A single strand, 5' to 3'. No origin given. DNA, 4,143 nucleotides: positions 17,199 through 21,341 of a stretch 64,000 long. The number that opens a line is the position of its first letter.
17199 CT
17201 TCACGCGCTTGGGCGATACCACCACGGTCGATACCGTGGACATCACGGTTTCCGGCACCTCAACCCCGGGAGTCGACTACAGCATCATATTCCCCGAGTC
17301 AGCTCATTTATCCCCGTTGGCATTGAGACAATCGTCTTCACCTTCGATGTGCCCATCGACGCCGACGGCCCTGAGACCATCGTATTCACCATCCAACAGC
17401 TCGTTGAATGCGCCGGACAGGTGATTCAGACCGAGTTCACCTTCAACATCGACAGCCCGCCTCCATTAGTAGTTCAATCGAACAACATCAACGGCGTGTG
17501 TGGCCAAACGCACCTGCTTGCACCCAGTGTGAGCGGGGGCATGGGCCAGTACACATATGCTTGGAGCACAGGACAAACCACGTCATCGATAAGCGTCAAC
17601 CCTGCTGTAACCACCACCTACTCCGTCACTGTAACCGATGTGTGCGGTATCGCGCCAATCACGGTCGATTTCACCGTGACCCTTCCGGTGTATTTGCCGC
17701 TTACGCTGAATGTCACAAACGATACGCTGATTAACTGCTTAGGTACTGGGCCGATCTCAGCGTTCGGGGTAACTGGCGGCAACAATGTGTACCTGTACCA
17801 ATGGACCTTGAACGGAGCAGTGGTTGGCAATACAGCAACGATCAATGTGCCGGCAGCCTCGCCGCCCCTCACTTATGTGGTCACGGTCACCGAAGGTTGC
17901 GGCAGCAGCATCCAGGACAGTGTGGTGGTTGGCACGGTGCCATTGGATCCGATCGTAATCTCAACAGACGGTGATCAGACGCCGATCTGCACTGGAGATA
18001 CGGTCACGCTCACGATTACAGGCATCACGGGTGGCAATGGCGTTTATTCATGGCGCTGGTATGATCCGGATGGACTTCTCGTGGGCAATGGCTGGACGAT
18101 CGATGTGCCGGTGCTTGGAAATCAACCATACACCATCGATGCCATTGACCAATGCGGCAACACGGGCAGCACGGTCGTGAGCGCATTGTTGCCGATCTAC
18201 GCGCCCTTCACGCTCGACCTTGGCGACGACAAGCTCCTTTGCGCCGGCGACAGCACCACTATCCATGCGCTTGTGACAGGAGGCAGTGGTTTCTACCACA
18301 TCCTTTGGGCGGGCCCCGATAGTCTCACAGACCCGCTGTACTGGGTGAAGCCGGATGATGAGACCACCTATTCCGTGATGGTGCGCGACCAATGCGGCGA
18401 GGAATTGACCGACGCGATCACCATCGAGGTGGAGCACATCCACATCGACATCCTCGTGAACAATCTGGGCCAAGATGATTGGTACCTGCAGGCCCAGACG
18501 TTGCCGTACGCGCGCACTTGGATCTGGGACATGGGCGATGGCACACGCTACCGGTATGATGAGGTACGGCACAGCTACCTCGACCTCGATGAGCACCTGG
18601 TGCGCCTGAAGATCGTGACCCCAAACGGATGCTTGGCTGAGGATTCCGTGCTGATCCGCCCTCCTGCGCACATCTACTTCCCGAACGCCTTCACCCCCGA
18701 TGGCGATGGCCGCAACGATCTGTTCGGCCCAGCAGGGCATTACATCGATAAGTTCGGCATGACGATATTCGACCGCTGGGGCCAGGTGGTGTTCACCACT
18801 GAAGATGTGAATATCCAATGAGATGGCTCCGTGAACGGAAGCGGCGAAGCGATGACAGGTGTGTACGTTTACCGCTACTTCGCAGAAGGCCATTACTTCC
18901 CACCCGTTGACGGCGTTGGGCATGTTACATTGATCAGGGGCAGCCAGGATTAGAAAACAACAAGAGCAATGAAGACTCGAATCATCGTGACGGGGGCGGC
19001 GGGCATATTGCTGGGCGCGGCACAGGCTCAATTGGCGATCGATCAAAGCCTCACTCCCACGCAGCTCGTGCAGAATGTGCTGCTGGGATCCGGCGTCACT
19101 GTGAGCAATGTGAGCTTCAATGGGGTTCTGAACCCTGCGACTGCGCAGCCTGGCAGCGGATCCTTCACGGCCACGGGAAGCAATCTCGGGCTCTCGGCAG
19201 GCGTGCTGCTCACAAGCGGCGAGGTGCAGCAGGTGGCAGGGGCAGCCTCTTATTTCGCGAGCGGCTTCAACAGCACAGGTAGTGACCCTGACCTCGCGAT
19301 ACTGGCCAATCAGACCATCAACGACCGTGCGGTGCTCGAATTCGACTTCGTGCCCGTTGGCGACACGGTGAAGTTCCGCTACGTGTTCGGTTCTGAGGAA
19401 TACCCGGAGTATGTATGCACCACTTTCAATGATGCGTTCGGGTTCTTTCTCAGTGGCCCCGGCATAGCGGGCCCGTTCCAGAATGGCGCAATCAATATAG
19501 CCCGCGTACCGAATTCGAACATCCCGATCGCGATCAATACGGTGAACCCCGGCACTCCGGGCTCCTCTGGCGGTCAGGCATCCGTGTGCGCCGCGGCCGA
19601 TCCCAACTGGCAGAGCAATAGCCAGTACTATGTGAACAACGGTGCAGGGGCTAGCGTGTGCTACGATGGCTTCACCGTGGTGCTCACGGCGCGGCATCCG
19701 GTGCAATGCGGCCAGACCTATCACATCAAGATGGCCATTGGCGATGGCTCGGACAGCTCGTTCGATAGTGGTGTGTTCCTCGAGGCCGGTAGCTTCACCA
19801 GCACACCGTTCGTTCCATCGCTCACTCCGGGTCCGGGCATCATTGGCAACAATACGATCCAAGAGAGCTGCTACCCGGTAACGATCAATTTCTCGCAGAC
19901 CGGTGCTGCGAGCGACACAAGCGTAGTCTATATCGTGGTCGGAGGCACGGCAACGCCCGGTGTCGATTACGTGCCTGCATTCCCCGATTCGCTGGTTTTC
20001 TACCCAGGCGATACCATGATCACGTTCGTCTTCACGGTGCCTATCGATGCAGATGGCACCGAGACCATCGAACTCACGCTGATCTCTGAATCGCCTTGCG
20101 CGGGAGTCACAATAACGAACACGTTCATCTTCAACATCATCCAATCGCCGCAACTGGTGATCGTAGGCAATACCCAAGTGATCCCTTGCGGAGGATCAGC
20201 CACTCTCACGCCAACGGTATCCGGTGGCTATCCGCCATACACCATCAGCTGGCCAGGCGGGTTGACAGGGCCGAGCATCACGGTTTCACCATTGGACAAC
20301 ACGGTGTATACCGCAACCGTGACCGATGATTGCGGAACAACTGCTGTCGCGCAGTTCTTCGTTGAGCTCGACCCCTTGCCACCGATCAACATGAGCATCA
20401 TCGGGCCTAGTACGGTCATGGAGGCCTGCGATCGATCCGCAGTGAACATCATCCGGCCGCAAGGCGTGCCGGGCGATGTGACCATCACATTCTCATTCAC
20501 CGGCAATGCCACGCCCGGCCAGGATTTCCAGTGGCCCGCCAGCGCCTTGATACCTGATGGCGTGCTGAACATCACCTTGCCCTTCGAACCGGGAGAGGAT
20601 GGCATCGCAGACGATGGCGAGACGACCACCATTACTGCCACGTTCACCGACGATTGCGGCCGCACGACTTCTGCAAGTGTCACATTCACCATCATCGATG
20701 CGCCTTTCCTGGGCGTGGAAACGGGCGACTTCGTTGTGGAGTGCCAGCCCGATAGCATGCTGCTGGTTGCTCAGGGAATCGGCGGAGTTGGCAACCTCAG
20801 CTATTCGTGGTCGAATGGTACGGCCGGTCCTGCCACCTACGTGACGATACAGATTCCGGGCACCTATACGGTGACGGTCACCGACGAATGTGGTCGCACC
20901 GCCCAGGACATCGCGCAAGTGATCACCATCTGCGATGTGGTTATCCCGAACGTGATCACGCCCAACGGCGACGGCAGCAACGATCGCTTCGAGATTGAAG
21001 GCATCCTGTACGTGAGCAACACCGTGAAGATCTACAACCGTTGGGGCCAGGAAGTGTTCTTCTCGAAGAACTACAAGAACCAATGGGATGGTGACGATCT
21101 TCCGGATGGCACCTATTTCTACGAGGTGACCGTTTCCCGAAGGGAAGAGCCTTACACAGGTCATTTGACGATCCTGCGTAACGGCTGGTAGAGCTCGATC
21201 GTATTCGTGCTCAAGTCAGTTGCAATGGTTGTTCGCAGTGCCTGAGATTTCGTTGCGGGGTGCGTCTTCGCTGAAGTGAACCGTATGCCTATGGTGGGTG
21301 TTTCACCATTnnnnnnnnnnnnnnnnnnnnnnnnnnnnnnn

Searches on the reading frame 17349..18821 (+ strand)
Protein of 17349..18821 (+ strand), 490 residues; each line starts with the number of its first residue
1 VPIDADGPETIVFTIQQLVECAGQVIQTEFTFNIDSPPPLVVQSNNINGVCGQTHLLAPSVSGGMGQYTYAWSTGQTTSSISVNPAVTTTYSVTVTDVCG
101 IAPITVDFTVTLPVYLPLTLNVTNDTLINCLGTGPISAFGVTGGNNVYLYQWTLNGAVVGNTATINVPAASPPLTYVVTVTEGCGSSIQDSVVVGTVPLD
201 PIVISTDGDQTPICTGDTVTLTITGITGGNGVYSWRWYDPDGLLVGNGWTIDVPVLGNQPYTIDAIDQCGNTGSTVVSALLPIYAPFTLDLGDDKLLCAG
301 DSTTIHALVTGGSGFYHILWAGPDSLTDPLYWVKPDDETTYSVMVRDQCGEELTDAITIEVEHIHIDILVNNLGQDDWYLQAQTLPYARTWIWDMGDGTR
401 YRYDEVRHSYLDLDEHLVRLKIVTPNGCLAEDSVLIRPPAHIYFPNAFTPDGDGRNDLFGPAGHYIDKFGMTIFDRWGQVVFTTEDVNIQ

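Call 36: search_protein_families(library=pfam, proteins=[window:17349-18821:+], max_evalue=0.0001)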
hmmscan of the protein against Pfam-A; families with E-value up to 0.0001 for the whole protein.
window:17349-18821:+ (490 aa): 3 families
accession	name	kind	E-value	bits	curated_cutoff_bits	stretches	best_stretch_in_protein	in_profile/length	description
PF13585.12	CHU_C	-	1e-07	32.4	27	1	444-486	3-46/86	CHU_C Type IX secretion signal domain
PF18911.6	PKD_4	-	2.7e-06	27.8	27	0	389-430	35-76/85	PKD domain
PF00801.26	PKD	-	3.3e-06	27.4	23.5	0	390-422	31-65/80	PKD domain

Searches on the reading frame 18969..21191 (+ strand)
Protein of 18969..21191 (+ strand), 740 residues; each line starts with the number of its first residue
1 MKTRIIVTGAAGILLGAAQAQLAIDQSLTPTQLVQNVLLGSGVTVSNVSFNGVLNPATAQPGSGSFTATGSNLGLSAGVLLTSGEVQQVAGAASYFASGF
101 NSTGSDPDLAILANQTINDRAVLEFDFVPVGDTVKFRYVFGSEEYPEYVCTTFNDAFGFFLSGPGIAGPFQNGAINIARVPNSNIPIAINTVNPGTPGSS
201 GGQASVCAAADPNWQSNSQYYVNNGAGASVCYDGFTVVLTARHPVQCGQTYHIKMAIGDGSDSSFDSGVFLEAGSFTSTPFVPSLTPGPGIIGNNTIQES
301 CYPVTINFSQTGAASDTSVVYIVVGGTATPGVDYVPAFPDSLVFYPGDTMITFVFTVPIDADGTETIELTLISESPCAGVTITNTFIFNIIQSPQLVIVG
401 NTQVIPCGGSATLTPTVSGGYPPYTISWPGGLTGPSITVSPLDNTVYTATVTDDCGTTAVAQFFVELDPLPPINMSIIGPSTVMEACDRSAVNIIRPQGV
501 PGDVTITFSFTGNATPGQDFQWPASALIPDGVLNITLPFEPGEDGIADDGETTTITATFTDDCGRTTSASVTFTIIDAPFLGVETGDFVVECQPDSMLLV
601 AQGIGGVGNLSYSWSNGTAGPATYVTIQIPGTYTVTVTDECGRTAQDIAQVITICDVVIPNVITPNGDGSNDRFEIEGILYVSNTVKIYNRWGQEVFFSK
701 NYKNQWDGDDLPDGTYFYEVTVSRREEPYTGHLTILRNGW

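Call 37: search_protein_families(library=pfam, proteins=[window:18969-21191:+], max_evalue=0.0001)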
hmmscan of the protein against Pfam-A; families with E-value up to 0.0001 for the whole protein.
window:18969-21191:+ (740 aa): 2 families
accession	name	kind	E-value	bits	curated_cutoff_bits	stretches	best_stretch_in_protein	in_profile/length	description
PF13585.12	CHU_C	-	6.1e-25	87.6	27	1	658-735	2-86/86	CHU_C Type IX secretion signal domain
PF03160.20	Calx-beta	-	1.9e-06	28.4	27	0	298-360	18-81/119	Calx-beta domain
